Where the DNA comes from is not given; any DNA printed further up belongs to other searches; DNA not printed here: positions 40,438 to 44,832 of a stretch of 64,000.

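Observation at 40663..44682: Atypical EccC/EssC-like ATPase: approx 400-aa coiled coil replaces FHA/TM region, and only the middle of three P-loop modules is canonical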

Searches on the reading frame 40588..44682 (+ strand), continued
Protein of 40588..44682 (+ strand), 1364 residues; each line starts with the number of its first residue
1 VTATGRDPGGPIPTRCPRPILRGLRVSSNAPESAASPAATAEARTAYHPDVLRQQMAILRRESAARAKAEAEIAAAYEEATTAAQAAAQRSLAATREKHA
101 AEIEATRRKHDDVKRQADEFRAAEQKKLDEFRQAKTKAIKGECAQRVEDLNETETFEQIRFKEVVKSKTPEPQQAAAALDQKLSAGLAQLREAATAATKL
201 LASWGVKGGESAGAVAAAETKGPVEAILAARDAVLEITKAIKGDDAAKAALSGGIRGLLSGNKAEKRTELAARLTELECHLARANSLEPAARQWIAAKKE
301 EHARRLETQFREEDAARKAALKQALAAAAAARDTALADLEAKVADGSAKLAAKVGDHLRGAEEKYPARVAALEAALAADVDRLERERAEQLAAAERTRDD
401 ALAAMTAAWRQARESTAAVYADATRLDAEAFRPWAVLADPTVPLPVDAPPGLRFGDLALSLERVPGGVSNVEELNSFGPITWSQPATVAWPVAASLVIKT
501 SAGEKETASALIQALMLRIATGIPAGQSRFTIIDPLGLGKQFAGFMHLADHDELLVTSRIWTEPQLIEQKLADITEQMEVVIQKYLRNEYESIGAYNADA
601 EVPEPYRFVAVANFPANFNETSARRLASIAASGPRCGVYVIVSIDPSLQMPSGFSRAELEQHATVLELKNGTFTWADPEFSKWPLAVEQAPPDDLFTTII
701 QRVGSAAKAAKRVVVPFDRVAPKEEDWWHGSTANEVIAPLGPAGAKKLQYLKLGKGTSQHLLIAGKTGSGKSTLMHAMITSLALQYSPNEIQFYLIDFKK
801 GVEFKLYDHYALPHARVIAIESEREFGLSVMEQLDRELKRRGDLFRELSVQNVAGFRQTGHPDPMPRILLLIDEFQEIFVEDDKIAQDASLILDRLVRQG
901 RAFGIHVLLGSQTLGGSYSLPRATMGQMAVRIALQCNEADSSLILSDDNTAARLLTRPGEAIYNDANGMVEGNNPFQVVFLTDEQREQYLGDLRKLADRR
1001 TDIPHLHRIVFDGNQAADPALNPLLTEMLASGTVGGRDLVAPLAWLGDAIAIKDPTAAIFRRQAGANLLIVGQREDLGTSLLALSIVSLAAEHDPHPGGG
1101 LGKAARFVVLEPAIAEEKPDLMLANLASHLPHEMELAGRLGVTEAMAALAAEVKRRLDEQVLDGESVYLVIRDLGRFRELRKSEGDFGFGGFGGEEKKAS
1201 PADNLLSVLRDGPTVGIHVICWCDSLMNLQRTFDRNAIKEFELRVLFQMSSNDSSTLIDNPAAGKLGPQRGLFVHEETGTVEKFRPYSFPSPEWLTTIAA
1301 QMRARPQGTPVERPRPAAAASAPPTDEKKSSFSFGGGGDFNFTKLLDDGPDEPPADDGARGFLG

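Call 8: find_homologous_proteins(query=window:40663-44679:+, max_evalue=0.00001)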
Query window:40663-44679:+ (1339 aa): 159 proteins with E <= 0.00001 among 8000 candidates; the best 120 are listed.
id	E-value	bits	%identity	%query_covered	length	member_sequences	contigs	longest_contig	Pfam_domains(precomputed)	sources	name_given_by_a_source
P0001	0.0e+0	2750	94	100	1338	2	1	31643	PF01580.25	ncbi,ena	-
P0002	0.0e+0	2546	87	99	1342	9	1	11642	PF01580.25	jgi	jgi:S-DNA-T family DNA segregation ATPase FtsK/SpoIIIE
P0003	0.0e+0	2472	85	98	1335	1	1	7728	PF01580.25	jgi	-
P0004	0.0e+0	2463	85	98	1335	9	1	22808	PF01580.25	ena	-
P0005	0.0e+0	2461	85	99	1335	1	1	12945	PF01580.25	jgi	jgi:S-DNA-T family DNA segregation ATPase FtsK/SpoIIIE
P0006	0.0e+0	2416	83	99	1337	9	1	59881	PF01580.25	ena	-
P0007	0.0e+0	2282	78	99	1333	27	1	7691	PF01580.25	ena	-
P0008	0.0e+0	2184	74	98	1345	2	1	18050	PF01580.25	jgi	jgi:DNA segregation ATPase FtsK/SpoIIIE, S-DNA-T family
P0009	0.0e+0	2181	74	100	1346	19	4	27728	PF01580.25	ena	-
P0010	0.0e+0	2181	74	98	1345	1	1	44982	PF13401.13,PF01580.25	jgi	jgi:DNA segregation ATPase FtsK/SpoIIIE, S-DNA-T family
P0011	0.0e+0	2180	74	98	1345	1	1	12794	PF13401.13,PF01580.25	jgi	jgi:DNA segregation ATPase FtsK/SpoIIIE, S-DNA-T family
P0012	0.0e+0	2178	75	99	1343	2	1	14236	PF01580.25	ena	-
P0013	0.0e+0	2178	74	99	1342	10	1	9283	PF01580.25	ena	-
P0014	0.0e+0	2176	76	95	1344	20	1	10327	PF01580.25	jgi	-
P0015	0.0e+0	2166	75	99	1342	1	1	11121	PF13401.13,PF01580.25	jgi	jgi:energy-coupling factor transporter ATP-binding protein EcfA2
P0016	0.0e+0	2164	75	98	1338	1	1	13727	PF01580.25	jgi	-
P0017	0.0e+0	2159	74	99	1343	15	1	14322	PF13401.13,PF01580.25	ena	-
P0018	0.0e+0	2151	82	82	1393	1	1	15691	PF01580.25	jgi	jgi:DNA segregation ATPase FtsK/SpoIIIE, S-DNA-T family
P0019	0.0e+0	2145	73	100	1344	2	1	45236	PF01580.25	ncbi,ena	-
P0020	0.0e+0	2136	74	97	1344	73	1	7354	PF13401.13,PF01580.25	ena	-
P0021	0.0e+0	2134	74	97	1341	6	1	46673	PF01580.25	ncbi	ncbi:MAG: FtsK/SpoIIIE domain-containing protein [Planctomycetota bacterium]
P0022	0.0e+0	2133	72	98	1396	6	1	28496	PF01580.25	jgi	jgi:S-DNA-T family DNA segregation ATPase FtsK/SpoIIIE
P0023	0.0e+0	2133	74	99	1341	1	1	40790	PF01580.25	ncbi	ncbi:MAG: FtsK/SpoIIIE domain-containing protein [Planctomycetaceae bacterium]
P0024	0.0e+0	2132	72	98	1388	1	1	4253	PF13401.13,PF01580.25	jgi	-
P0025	0.0e+0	2132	74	98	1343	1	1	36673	PF13401.13,PF01580.25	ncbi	ncbi:MAG: FtsK/SpoIIIE domain-containing protein [Planctomycetaceae bacterium]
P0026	0.0e+0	2128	72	99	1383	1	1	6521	PF01580.25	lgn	-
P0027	0.0e+0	2127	82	81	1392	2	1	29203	PF01580.25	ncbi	-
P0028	0.0e+0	2126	73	98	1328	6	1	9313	PF13401.13,PF01580.25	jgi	-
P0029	0.0e+0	2122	83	80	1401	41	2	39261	PF01580.25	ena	-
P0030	0.0e+0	2120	73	98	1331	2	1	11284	PF13401.13,PF01580.25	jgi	jgi:energy-coupling factor transporter ATP-binding protein EcfA2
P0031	0.0e+0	2116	71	99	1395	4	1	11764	PF01580.25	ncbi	-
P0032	0.0e+0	2108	80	82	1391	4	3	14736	PF13401.13,PF01580.25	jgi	jgi:DNA segregation ATPase FtsK/SpoIIIE, S-DNA-T family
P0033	0.0e+0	2100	81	80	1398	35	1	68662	PF01580.25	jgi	-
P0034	0.0e+0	2096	70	99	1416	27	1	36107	PF01580.25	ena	-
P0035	0.0e+0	2091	70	99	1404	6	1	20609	PF01580.25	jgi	jgi:S-DNA-T family DNA segregation ATPase FtsK/SpoIIIE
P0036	0.0e+0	2081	70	99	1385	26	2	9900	PF01580.25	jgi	-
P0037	0.0e+0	2074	70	99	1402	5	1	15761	PF01580.25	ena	-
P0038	0.0e+0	2061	68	99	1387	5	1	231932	PF01580.25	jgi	jgi:energy-coupling factor transporter ATP-binding protein EcfA2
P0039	0.0e+0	2059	71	98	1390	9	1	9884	PF01580.25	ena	-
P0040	0.0e+0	2047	70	98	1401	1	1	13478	PF01580.25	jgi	jgi:ABC-type multidrug transport system fused ATPase/permease subunit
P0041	0.0e+0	2044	69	99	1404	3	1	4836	PF01580.25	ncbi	-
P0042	0.0e+0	2041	69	99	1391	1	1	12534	PF01580.25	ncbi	-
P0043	0.0e+0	2033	67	98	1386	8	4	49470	PF01580.25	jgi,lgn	-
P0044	0.0e+0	2024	68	99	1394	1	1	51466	PF01580.25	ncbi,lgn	-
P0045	0.0e+0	2008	68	99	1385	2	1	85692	PF01580.25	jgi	jgi:energy-coupling factor transporter ATP-binding protein EcfA2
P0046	0.0e+0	1988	67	100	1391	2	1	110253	PF13401.13,PF01580.25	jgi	jgi:DNA segregation ATPase FtsK/SpoIIIE, S-DNA-T family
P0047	0.0e+0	1983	68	95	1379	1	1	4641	PF01580.25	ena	-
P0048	0.0e+0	1978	67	99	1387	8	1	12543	PF13401.13,PF01580.25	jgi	jgi:DNA segregation ATPase FtsK/SpoIIIE-like protein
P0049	0.0e+0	1972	68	98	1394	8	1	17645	PF01580.25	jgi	-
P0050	0.0e+0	1940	67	98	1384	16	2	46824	PF01580.25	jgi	-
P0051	0.0e+0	1927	66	99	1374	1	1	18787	PF01580.25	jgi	jgi:energy-coupling factor transporter ATP-binding protein EcfA2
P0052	0.0e+0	1923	66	99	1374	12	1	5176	PF01580.25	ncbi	-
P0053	0.0e+0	1921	76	78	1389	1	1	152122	PF13401.13,PF01580.25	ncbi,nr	ncbi:MAG: cell division protein FtsK [Planctomycetia bacterium]|nr:cell division protein FtsK [Planc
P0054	0.0e+0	1921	66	99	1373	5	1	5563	PF01580.25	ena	-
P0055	0.0e+0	1918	67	98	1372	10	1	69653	PF01580.25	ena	-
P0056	0.0e+0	1917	66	98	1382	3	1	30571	PF01580.25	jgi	jgi:energy-coupling factor transporter ATP-binding protein EcfA2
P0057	0.0e+0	1915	65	98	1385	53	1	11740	PF01580.25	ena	-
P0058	0.0e+0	1910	77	79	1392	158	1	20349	PF01580.25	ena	-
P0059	0.0e+0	1909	66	98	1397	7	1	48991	PF01580.25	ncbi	-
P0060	0.0e+0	1908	66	99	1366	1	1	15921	PF01580.25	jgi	-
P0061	0.0e+0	1905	81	77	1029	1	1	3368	PF13401.13,PF01580.25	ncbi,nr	ncbi:MAG: cell division protein FtsK, partial [Planctomycetes bacterium]|nr:cell division protein Ft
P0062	0.0e+0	1905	67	99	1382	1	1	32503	PF01580.25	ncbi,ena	-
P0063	0.0e+0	1897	64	100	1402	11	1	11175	PF24883.3,PF13401.13,PF01580.25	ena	-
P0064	0.0e+0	1897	66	98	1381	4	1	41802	PF01580.25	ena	-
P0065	0.0e+0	1896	65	99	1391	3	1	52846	PF01580.25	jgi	jgi:S-DNA-T family DNA segregation ATPase FtsK/SpoIIIE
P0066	0.0e+0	1894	65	98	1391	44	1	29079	PF13401.13,PF01580.25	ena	-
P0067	0.0e+0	1893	80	78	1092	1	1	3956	PF13401.13,PF01580.25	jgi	jgi:energy-coupling factor transporter ATP-binding protein EcfA2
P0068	0.0e+0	1893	66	99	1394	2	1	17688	PF13401.13,PF01580.25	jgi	jgi:S-DNA-T family DNA segregation ATPase FtsK/SpoIIIE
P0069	0.0e+0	1891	65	99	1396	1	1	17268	PF01580.25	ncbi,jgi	jgi:S-DNA-T family DNA segregation ATPase FtsK/SpoIIIE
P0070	0.0e+0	1890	39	11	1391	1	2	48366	PF01580.25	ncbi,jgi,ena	-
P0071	0.0e+0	1889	65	99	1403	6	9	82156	PF01580.25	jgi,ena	jgi:hypothetical protein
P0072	0.0e+0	1886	66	98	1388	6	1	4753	PF01580.25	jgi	jgi:energy-coupling factor transporter ATP-binding protein EcfA2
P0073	0.0e+0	1880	67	94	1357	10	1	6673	PF01580.25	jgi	jgi:DNA segregation ATPase FtsK/SpoIIIE-like protein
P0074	0.0e+0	1879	66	99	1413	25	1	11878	PF01580.25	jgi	jgi:energy-coupling factor transporter ATP-binding protein EcfA2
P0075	0.0e+0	1871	65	98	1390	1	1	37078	PF13401.13,PF01580.25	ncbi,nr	ncbi:MAG: cell division protein FtsK [Planctomycetia bacterium]|nr:cell division protein FtsK [Planc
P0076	0.0e+0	1866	66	94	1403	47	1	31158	PF13401.13,PF01580.25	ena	-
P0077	0.0e+0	1865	66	94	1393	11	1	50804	PF01580.25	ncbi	-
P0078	0.0e+0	1861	65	95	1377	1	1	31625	PF01580.25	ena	-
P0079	0.0e+0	1857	64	99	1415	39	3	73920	PF01580.25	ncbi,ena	-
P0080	0.0e+0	1857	65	95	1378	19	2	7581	PF01580.25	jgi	-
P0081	0.0e+0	1855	65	98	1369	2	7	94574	PF01580.25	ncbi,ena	-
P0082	0.0e+0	1854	66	97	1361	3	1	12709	PF01580.25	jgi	jgi:energy-coupling factor transporter ATP-binding protein EcfA2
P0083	0.0e+0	1852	65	97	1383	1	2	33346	PF01580.25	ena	-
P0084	0.0e+0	1852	65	98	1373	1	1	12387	PF13401.13,PF01580.25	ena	-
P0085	0.0e+0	1848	64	98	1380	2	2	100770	PF13401.13,PF01580.25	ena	-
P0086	0.0e+0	1847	73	82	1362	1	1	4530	PF01580.25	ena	-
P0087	0.0e+0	1844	76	80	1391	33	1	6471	PF01580.25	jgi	jgi:energy-coupling factor transporter ATP-binding protein EcfA2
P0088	0.0e+0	1840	65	94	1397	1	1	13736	PF01580.25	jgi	-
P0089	0.0e+0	1840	64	99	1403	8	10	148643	PF24883.3,PF01580.25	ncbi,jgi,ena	ncbi:MAG: FtsK/SpoIIIE domain-containing protein [Planctomycetia bacterium]|jgi:hypothetical protein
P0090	0.0e+0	1839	65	94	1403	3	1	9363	PF01580.25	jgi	jgi:S-DNA-T family DNA segregation ATPase FtsK/SpoIIIE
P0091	0.0e+0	1839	82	73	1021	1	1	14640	PF13401.13,PF01580.25,PF13191.13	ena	-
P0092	0.0e+0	1837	63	98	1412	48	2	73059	PF13401.13,PF01580.25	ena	-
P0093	0.0e+0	1836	63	98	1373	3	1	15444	PF01580.25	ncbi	-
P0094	0.0e+0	1834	64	98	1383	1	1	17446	PF13401.13,PF01580.25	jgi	jgi:energy-coupling factor transporter ATP-binding protein EcfA2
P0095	0.0e+0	1831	65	98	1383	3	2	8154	PF01580.25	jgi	jgi:S-DNA-T family DNA segregation ATPase FtsK/SpoIIIE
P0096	0.0e+0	1831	63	98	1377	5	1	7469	PF01580.25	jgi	jgi:energy-coupling factor transporter ATP-binding protein EcfA2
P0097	0.0e+0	1830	64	98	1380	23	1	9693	PF13401.13,PF01580.25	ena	-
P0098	0.0e+0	1827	73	81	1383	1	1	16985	PF01580.25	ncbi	ncbi:MAG: FtsK/SpoIIIE domain-containing protein [Planctomycetia bacterium]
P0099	0.0e+0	1822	64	95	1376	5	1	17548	PF01580.25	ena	-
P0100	0.0e+0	1818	64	97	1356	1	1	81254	PF01580.25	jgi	jgi:hypothetical protein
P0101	0.0e+0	1818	64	98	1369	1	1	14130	PF01580.25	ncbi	ncbi:MAG: FtsK/SpoIIIE domain-containing protein [Planctomycetaceae bacterium]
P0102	0.0e+0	1816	63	99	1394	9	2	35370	PF13401.13,PF01580.25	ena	-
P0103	0.0e+0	1813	63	99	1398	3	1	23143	PF13401.13,PF01580.25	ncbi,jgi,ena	-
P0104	0.0e+0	1810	61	99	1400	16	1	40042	PF13401.13,PF01580.25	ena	-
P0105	0.0e+0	1810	63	98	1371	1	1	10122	PF01580.25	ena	-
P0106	0.0e+0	1807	64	96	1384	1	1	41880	PF01580.25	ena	-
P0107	0.0e+0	1796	72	82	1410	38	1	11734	PF24883.3,PF01580.25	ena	-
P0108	0.0e+0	1788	71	82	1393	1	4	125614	PF01580.25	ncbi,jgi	jgi:DNA segregation ATPase FtsK/SpoIIIE, S-DNA-T family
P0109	0.0e+0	1787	60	97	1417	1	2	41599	PF13401.13,PF01580.25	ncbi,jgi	jgi:S-DNA-T family DNA segregation ATPase FtsK/SpoIIIE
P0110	0.0e+0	1782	62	98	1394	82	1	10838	PF13401.13,PF01580.25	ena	-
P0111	0.0e+0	1782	63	97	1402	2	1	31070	PF01580.25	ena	-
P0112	0.0e+0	1779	72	82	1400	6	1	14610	PF24883.3,PF01580.25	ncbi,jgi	jgi:S-DNA-T family DNA segregation ATPase FtsK/SpoIIIE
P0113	0.0e+0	1776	63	98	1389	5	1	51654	PF13401.13,PF01580.25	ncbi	ncbi:MAG: hypothetical protein RLZZ111_1814 [Planctomycetota bacterium]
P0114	0.0e+0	1774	72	79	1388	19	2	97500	PF13401.13,PF01580.25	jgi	jgi:energy-coupling factor transporter ATP-binding protein EcfA2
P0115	0.0e+0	1771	63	99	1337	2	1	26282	PF13401.13,PF01580.25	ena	-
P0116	0.0e+0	1770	71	81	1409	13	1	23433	PF13401.13,PF01580.25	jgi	-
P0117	0.0e+0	1767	62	96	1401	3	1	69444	PF13401.13,PF01580.25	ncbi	-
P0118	0.0e+0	1766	71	81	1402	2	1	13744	PF13401.13,PF01580.25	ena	-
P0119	0.0e+0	1765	71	83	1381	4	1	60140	PF01580.25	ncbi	-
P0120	0.0e+0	1763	62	98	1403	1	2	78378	PF01580.25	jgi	-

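Call 14: find_related_loci(query=A1, collection=genome_contigs, flank=8000)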
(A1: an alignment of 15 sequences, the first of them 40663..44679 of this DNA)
Query A1 (1339 aa) in genome_contigs; peptide patterns used: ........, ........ (x = any residue, [..] = any of these).
600 stretches matched a pattern (row limit reached: there are more); 570 encode a relative of the query (tblastn E <= 1e-3); the best 80 are kept; 80 distinct loci.
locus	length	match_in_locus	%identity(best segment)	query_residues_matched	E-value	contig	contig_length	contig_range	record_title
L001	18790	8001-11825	76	8-1289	0e+0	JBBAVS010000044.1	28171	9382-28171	MAG: Pirellulales bacterium isolate EUL_329 ctg44-EUL_329, whole genome shotgun sequence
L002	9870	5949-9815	75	1-1291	0e+0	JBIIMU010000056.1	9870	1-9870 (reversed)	MAG: Pirellulales bacterium isolate ME2002-08-01_3300044695_group1_bin112 Rohwer_bin1688_scaffold_7110_c1, whole genome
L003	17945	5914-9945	73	1-1336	0e+0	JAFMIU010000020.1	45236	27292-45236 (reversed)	MAG: Pirellulales bacterium isolate DEBay_Sum019D_L_G_105 NODE_406_length_45236_cov_16.228525, whole genome shotgun sequ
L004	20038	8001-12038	74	1-1336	0e+0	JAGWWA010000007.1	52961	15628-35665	MAG: Planctomycetota bacterium isolate REEB432 contig-150_960, whole genome shotgun sequence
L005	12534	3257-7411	69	1-1327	0e+0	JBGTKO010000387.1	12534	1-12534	MAG: Pirellulales bacterium isolate JTS-RE314 k141_9261749, whole genome shotgun sequence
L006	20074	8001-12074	69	18-1321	0e+0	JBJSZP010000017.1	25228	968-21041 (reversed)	MAG: Planctomycetia bacterium isolate samp_4432_VAMB_873 samp_4432_1533479, whole genome shotgun sequence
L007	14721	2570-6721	64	6-1334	0e+0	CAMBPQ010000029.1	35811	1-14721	MAG: Planctomicrobium piriforme isolate AH-03may19-215 genome assembly, contig: AH-03may19-C1784, whole genome shotgun s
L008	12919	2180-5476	79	232-1331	0e+0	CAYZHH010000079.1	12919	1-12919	MAG TPA_asm: uncultured Candidatus Kuenenia sp. isolate SRP128246_co1_512 genome assembly, contig: NODE_11451_length_129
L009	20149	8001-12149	64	2-1326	0e+0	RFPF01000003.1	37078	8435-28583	MAG: Planctomycetia bacterium isolate WB4_1_1386 contig_100_2, whole genome shotgun sequence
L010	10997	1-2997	82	331-1331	0e+0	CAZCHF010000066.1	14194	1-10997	MAG TPA_asm: uncultured Candidatus Kuenenia sp. isolate binchicken_co319_190 genome assembly, contig: NODE_5324_length_1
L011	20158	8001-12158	64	12-1331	0e+0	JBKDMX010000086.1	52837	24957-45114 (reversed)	MAG: Planctomycetia bacterium isolate samp_2136_metabat2_35 samp_2136_453503, whole genome shotgun sequence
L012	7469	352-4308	64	20-1284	0e+0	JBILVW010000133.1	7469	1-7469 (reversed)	MAG: Pirellulales bacterium isolate ME2018-08-20_3300044629_group8_bin88 Rohwer_bin1718_scaffold_12532_c1, whole genome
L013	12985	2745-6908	64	1-1325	0e+0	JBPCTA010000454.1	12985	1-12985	MAG: Pirellulales bacterium S1Ck117_1774519_flag_1_multi_4.0000_len_12985, whole genome shotgun sequence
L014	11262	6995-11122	63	16-1329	0e+0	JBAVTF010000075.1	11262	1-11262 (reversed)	MAG: Pirellulales bacterium isolate MFD03852_ilm_asm_bin10 k127_28049, whole genome shotgun sequence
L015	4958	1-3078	76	270-1295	0e+0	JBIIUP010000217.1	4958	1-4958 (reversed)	MAG: Pirellulales bacterium isolate ME2004-09-02_3300034061_group2_bin12 Rohwer_bin1689_scaffold_28894_c1, whole genome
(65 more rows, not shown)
